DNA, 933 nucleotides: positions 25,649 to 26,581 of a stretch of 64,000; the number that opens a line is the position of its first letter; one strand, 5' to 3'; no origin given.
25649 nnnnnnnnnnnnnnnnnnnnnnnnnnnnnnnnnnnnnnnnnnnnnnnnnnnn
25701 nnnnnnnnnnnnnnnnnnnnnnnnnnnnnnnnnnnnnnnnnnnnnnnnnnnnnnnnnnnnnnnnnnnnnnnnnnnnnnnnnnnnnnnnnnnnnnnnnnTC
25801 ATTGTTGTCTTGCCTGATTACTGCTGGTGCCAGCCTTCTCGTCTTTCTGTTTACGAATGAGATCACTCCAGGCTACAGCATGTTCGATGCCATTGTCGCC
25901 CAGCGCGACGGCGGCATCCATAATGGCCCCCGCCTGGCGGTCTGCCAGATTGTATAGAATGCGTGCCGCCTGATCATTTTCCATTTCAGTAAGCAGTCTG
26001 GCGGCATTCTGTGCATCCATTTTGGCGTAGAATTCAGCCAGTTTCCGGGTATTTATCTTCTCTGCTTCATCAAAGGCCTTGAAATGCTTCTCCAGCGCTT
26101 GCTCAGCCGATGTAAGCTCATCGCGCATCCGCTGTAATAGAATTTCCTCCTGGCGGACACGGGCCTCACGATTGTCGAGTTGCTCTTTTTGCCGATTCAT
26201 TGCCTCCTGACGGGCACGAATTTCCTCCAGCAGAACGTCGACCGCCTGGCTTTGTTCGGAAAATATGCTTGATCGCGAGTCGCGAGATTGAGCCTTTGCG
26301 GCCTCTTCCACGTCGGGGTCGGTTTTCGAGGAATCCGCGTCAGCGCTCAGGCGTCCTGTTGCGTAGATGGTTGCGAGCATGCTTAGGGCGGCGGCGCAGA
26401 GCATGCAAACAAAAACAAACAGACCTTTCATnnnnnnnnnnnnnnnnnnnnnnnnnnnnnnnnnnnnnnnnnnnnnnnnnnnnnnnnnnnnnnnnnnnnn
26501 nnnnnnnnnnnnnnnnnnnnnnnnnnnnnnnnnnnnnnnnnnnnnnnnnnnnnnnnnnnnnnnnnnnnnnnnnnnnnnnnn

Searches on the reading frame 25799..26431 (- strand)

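Call 53: search_protein_families(library=pfam, proteins=[window:25799-26431:-], max_evalue=0.0001)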
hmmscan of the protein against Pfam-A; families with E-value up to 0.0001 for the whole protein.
window:25799-26431:- (210 aa): 0 families

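Call 57: search_protein_families(library=pfam, proteins=[window:25799-26431:-], max_evalue=0.01)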
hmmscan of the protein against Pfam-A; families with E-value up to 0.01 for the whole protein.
window:25799-26431:- (210 aa): 1 family
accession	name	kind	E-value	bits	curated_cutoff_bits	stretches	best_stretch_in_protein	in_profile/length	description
PF03448.22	MgtE_N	-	0.00015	22.7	25.9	1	125-173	36-84/102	MgtE intracellular N domain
